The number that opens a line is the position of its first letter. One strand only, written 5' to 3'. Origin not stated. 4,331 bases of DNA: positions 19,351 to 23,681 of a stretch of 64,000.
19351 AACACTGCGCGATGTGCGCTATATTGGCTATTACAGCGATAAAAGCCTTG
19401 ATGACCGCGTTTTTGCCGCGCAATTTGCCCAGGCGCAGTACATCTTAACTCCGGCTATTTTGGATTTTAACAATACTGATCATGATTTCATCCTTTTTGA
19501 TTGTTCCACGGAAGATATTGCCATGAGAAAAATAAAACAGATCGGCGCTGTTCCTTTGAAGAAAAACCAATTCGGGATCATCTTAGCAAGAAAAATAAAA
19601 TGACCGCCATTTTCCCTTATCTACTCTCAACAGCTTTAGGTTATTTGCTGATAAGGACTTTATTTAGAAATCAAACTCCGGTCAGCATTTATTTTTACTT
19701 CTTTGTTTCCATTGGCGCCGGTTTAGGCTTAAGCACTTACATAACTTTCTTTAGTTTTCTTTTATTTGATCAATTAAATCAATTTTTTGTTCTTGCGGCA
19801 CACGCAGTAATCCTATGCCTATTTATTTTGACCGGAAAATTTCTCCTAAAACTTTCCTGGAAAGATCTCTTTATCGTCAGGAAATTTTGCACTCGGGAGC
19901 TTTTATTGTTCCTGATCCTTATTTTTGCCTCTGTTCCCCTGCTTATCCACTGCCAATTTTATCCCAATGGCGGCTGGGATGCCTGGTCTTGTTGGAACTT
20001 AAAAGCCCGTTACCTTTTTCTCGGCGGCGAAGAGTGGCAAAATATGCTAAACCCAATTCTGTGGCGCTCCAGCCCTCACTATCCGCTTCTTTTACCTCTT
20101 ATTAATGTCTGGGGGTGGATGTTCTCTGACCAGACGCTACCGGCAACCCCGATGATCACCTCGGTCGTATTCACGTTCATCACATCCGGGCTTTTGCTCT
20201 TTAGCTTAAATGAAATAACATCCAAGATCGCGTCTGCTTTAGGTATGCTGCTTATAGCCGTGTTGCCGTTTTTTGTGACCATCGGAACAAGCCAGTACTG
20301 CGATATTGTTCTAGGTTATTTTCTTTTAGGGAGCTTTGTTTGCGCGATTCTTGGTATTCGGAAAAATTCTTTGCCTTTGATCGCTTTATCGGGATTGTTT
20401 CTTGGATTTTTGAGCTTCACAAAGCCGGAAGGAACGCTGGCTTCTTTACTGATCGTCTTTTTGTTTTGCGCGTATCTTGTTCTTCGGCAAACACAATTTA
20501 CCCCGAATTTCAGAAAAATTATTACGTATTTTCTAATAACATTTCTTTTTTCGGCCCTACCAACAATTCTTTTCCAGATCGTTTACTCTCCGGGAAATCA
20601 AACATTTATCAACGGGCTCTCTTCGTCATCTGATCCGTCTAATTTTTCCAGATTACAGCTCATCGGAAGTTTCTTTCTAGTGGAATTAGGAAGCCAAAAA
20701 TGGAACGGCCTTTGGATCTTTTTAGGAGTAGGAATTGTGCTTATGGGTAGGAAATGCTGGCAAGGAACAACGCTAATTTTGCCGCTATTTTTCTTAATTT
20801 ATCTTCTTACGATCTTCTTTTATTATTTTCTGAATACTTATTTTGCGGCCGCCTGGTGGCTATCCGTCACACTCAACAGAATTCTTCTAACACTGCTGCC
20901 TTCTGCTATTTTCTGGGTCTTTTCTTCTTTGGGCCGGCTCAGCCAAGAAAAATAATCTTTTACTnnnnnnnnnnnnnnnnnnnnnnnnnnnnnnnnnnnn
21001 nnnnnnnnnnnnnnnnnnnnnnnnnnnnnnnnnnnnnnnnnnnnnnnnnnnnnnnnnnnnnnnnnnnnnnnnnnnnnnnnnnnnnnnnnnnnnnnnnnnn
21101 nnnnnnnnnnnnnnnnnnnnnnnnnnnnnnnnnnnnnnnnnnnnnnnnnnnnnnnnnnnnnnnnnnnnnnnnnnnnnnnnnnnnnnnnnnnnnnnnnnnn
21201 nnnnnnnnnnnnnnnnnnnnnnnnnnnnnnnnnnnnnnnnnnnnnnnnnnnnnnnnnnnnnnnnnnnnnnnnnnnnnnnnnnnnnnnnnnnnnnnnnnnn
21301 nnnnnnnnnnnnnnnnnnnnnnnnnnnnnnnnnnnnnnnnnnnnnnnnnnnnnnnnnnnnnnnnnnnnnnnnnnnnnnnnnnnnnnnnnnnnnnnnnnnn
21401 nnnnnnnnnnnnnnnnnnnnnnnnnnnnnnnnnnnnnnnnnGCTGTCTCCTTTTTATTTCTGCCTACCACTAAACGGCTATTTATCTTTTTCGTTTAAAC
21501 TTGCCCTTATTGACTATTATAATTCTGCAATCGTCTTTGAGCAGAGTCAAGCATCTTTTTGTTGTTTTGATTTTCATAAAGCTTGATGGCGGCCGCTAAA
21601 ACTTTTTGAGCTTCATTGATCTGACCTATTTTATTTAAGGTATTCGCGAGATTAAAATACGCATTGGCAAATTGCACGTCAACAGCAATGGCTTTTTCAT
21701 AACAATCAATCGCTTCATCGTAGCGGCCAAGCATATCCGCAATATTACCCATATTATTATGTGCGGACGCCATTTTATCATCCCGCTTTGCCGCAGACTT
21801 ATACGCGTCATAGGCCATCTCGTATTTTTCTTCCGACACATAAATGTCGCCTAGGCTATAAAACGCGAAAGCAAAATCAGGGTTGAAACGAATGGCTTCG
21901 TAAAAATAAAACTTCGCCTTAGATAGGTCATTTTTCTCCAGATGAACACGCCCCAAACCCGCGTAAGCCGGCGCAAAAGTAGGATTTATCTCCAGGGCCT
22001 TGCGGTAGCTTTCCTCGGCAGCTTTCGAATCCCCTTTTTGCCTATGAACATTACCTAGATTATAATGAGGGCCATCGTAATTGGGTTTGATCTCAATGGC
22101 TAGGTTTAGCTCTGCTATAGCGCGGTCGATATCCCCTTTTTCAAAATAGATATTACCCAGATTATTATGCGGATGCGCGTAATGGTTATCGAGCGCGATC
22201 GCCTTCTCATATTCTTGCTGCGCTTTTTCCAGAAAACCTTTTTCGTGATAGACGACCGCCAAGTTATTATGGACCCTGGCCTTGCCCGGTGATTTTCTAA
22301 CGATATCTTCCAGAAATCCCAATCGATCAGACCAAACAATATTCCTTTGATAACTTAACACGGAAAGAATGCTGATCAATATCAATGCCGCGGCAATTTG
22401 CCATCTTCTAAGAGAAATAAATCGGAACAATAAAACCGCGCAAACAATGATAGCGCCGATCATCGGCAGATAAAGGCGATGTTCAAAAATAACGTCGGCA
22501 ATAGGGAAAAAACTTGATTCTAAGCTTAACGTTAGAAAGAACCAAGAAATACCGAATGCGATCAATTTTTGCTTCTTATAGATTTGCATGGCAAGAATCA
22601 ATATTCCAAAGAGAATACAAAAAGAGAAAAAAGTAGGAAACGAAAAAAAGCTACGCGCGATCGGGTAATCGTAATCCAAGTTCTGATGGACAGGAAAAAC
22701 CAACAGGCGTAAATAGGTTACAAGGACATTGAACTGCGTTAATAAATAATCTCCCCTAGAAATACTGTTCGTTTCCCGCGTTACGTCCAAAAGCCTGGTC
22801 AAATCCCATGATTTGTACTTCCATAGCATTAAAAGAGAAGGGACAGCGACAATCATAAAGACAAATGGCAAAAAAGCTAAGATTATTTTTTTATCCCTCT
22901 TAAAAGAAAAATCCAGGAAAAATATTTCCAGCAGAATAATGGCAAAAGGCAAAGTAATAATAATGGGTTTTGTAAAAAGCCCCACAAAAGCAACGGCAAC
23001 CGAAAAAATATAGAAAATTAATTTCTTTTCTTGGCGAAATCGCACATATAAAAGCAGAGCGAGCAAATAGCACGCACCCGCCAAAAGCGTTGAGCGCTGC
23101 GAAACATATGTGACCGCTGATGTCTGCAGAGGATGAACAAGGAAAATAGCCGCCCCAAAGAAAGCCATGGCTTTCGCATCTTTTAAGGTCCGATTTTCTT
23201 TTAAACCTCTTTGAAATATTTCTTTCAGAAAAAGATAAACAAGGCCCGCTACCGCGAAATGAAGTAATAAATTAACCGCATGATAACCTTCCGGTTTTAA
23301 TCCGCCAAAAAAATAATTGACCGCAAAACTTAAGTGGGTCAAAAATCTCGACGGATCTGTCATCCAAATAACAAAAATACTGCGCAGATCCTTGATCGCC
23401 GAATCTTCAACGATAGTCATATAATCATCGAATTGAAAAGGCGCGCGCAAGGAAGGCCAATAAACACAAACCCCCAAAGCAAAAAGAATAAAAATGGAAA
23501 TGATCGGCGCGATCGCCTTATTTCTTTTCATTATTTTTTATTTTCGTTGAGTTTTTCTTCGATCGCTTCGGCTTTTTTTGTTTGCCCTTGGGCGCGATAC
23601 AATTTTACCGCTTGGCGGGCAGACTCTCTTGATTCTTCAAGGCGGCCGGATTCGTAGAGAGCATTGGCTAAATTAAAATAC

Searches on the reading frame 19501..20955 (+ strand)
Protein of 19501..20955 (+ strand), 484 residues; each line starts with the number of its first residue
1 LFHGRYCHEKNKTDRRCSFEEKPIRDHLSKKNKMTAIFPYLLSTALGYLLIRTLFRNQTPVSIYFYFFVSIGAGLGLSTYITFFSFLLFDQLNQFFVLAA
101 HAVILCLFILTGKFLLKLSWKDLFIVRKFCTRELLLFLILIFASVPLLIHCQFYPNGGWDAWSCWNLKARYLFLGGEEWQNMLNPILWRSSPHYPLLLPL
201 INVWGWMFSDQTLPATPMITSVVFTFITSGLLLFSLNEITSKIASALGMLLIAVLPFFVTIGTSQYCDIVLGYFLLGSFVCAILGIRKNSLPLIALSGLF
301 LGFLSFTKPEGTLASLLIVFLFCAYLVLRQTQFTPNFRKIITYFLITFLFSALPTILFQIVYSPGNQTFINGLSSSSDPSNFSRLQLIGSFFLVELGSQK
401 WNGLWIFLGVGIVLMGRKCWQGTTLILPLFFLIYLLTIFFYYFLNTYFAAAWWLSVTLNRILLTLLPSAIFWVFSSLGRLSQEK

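Call 5: search_protein_families(library=pfam, proteins=[window:19501-20955:+])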
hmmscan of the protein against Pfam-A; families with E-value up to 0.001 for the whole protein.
window:19501-20955:+ (484 aa): 1 family
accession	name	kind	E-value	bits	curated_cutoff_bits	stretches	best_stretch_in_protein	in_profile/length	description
PF13231.12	PMT_2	-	3.7e-05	24.4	26.1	1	219-351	26-152/160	Dolichyl-phosphate-mannose-protein mannosyltransferase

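Call 6: search_protein_families(library=ncbifam, proteins=[window:19501-20955:+], max_evalue=0.01)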
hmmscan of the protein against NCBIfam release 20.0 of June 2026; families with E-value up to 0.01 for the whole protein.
window:19501-20955:+ (484 aa): 0 families

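Call 26: search_solved_structures(query=window:19600-20955:+, max_evalue=1)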
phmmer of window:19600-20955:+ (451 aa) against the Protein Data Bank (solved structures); distinct sequences matched with E-value up to 1: 0.

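Call 27: search_protein_families(library=pfam, proteins=[window:19600-20955:+], max_evalue=1)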
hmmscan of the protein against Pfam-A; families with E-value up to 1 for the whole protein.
window:19600-20955:+ (451 aa): 1 family
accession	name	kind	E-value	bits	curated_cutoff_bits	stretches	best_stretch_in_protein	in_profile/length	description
PF13231.12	PMT_2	-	3.2e-05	24.6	26.1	1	186-318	26-152/160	Dolichyl-phosphate-mannose-protein mannosyltransferase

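Call 70: search_solved_structures(query=A6, max_evalue=1, show_alignments=2)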
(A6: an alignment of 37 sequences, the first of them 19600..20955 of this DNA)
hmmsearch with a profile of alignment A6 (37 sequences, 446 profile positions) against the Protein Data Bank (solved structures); distinct sequences matched with E-value up to 1: 0.

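Call 71: search_protein_families(library=pfam, alignment_id=A6, max_evalue=0.01)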
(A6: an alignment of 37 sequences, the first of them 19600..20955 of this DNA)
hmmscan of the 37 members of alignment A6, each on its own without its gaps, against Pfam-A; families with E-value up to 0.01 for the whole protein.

A. member 1, window:19600-20955:+ (451 aa): 1 family
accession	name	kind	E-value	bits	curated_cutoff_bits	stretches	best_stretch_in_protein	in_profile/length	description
PF13231.12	PMT_2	-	3.2e-05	24.6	26.1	1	186-318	26-152/160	Dolichyl-phosphate-mannose-protein mannosyltransferase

B. families by the number of members that match (of 37 scanned): 5 families
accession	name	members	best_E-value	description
PF13231.12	PMT_2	19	9.8e-07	Dolichyl-phosphate-mannose-protein mannosyltransferase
PF02366.24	PMT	2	0.00011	Dolichyl-phosphate-mannose-protein mannosyltransferase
PF23021.3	6TM_2nd_PGAP2IP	1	0.0002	PGAP2IP, second transmembrane domain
PF19029.5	DUF883_C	1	0.0019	DUF883 C-terminal glycine zipper region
PF07019.17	EMC6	1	0.0024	EMC6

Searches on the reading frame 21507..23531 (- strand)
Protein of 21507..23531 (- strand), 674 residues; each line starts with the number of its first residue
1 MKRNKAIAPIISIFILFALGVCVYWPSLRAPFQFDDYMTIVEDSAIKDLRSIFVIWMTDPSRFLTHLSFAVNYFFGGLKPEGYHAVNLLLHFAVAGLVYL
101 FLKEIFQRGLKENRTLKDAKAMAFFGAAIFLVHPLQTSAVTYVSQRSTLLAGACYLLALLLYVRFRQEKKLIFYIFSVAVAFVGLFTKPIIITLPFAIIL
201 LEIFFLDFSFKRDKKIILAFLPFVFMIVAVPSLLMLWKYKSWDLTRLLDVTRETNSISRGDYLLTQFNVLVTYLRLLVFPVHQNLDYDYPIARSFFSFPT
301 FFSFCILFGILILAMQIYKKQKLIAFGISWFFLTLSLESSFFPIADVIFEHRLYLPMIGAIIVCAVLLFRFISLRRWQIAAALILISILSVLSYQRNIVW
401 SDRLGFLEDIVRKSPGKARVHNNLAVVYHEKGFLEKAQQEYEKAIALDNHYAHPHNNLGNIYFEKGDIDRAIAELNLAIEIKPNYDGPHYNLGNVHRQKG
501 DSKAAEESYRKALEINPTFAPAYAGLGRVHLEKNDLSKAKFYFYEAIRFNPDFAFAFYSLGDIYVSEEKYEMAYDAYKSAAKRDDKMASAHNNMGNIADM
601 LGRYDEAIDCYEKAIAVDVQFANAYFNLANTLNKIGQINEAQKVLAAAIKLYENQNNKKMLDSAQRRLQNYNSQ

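Call 12: search_protein_families(library=pfam, proteins=[window:21507-23531:-])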
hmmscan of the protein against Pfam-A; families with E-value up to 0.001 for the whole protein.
window:21507-23531:- (674 aa): 21 families
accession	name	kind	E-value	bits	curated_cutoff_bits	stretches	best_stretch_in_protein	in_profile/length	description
PF00515.34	TPR_1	-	6.7e-46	152.7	27.8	4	588-618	1-31/34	Tetratricopeptide repeat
PF13181.12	TPR_8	-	7.1e-42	138.4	25.7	4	489-518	4-33/34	Tetratricopeptide repeat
PF13414.12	TPR_11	-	1.5e-40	137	26.8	5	459-500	1-42/42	TPR repeat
PF07719.23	TPR_2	-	8.5e-39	128.9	27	4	588-617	1-30/34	Tetratricopeptide repeat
PF13431.12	TPR_17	-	4.5e-36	120.5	24.4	3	610-643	1-34/34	Tetratricopeptide repeat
PF13424.12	TPR_12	-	5.3e-30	103.9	30.1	4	418-482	3-75/77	Tetratricopeptide repeat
PF14559.12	TPR_19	-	8.3e-26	90.5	25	3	435-490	8-61/68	Tetratricopeptide repeat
PF13432.12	TPR_16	-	4.8e-21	75.3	32.7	3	558-615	1-58/65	Tetratricopeptide repeat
PF13176.12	TPR_7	-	2.5e-18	65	27.9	0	490-516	3-29/36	Tetratricopeptide repeat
PF13428.12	TPR_14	-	8.6e-18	63.5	23.5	0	490-528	5-43/44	Tetratricopeptide repeat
PF13374.12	TPR_10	-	3.8e-13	49.4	27.5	0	589-617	3-31/42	Tetratricopeptide repeat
PF17874.7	TPR_MalT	-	4.4e-10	39.8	45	0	424-485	86-155/336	MalT-like TPR region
PF23914.1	TPR_CcmH_CycH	-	2.7e-09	37.5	42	0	458-545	56-146/158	Cytochrome c-type biogenesis protein H TPR domain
PF13174.12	TPR_6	-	6.2e-09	36.4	26.3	0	624-652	2-30/33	Tetratricopeptide repeat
PF25063.1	ARM_TT21_C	-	5.4e-08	33.4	35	1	498-652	33-194/209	Tetratricopeptide repeat protein 21 C-terminal ARM domain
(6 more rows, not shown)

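Call 98: predict_structure(alignment_id=A7)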
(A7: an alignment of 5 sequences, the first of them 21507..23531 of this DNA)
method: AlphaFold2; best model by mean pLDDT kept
length: 674 residues; sequences in the alignment: 5
mean_pLDDT: 78.6   pTM: 0.67
mean pLDDT of the five models: 78.6, 77.3, 72.9, 72.2, 66.8
residues with pLDDT >= 90: 201; 70-90: 288; 50-70: 140; < 50: 45
segments of 3 or more residues with pLDDT < 50: 1-4, 246-257, 282-299, 340-348
pLDDT, mean of each block of 10 residues (from residue 1): 52 74 77 63 60 67 75 70 78 88 86 71 88 66 69 89 86 88 76 78 74 61 70 63 49 44 58 64 46 43 62 76 87 67 41 77 86 81 86 78 76 73 87 92 90 92 93 95 89 93 95 88 95 94 91 91 94 95 89 96 96 94 95 92 93 89 87 74
secondary structure, 60 per line:
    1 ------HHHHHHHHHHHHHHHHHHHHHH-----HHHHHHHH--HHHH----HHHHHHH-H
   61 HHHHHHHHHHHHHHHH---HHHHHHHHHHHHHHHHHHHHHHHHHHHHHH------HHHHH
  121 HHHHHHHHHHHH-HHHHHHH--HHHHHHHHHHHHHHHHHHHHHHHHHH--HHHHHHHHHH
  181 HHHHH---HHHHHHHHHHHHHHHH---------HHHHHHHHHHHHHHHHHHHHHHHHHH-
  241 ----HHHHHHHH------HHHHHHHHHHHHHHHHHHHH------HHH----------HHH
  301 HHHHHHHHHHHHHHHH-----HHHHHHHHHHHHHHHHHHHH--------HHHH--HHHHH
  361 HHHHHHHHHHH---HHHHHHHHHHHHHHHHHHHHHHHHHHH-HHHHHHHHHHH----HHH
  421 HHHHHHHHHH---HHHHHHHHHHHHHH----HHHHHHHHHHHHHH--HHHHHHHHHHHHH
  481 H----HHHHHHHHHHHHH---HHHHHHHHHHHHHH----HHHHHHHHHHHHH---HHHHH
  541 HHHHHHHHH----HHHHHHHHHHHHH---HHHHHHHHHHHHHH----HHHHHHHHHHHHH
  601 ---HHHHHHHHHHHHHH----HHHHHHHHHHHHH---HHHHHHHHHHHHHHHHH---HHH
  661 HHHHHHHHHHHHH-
elements in order (helices of 4 or more, strands of 3 or more residues): H7-28 H34-41 H44-47 H52-58 H60-76 H80-109 H116-132 H134-140 H143-168 H171-185 H189-204 H214-239 H245-252 H259-278 H298-316 H322-341 H350-353 H356-371 H375-401 H403-413 H418-430 H434-447 H452-465 H468-481 H486-498 H502-515 H520-532 H536-549 H554-566 H570-583 H588-600 H604-617 H622-634 H638-654 H658-673

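Call 100: fold_search(model_id=the predicted structure, library=pdb)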
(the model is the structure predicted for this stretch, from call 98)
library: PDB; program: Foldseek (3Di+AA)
matches with E <= 10: 1462; with E <= 0.001: 507
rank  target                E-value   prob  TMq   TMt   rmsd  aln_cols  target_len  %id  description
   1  9qhb                  1.6e-15  1.00  0.29  0.63   6.2       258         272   34  Crystal structure of 16-repeat CTPR protein with eliminated coordination sites (released 2025-10-22)
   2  8chy                  2.3e-15  1.00  0.26  0.56   7.6       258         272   34  Crystal structure of an 8-repeat consensus TPR superhelix with Zinc. (released 2024-02-21)
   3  9qhc_B                4.1e-14  1.00  0.29  0.63   6.1       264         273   34  Crystal structure of 8-repeat CTPR protein with eliminated coordination sites (released 2025-10-22)
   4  9qhc_A                6.9e-14  1.00  0.30  0.63   6.0       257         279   34  Crystal structure of 8-repeat CTPR protein with eliminated coordination sites (released 2025-10-22)
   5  1w3b_B                1.3e-13  1.00  0.29  0.50   8.1       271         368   29  The superhelical TPR domain of O-linked GlcNAc transferase reveals structural similarities to importin alpha. (released 2004-09-09)
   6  6eou                  1.6e-13  1.00  0.30  0.53   8.6       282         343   26  O-GlcNAc transferase TPR domain with the intellectual disability associated mutation L254F (released 2018-05-09)
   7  1w3b_A                3.4e-13  1.00  0.37  0.60   8.2       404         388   22  The superhelical TPR domain of O-linked GlcNAc transferase reveals structural similarities to importin alpha. (released 2004-09-09)
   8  8dtg_B                1.2e-12  1.00  0.25  0.23  11.6       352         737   22  Cryo-EM structure of Arabidopsis SPY alternative conformation 1 (released 2023-03-08)
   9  7ntf_B                1.3e-12  1.00  0.35  0.29   2.6       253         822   31  Cryo-EM structure of unliganded O-GlcNAc transferase (released 2021-11-17)
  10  7y4i_A                1.6e-12  1.00  0.25  0.21  14.7       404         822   21  Crystal structure of SPINDLY in complex with GDP (released 2022-12-07)
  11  8dtf_A                2.4e-12  1.00  0.25  0.21  12.8       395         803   22  Cryo-EM structure of the full length Arabidopsis SPY with complete TPRs (released 2023-03-08)
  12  8dth_B                2.6e-12  1.00  0.25  0.24   9.1       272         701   26  Cryo-EM structure of Arabidopsis SPY alternative conformation 2 (released 2023-03-08)
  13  7yea_A                3.2e-12  1.00  0.37  0.25  17.6       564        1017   20  Human O-GlcNAc transferase Dimer (released 2023-07-12)
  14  7y4i_B                5.2e-12  1.00  0.25  0.21  16.0       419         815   21  Crystal structure of SPINDLY in complex with GDP (released 2022-12-07)
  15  8dtg_A                8.7e-12  1.00  0.25  0.22  13.5       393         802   21  Cryo-EM structure of Arabidopsis SPY alternative conformation 1 (released 2023-03-08)
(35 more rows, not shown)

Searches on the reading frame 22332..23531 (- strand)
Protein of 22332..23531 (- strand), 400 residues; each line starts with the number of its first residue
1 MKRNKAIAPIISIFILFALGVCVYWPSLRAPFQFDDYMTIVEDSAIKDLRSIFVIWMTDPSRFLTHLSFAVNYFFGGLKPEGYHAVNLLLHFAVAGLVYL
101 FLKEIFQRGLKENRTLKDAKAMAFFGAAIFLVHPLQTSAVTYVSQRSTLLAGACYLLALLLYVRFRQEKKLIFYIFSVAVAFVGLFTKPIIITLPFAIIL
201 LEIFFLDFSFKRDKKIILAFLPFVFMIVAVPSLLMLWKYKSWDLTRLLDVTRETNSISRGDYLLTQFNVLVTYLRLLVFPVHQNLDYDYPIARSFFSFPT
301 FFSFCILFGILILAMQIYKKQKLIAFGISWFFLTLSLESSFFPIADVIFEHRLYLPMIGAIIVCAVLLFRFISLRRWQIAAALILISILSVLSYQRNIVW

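Call 87: search_protein_families(library=pfam, proteins=[window:22332-23531:-], max_evalue=1)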
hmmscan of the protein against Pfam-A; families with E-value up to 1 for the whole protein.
window:22332-23531:- (400 aa): 1 family
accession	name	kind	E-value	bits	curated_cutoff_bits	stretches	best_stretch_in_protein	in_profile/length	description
PF07695.17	7TMR-DISM_7TM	-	0.003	17.9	29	1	63-189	45-170/205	7TM diverse intracellular signalling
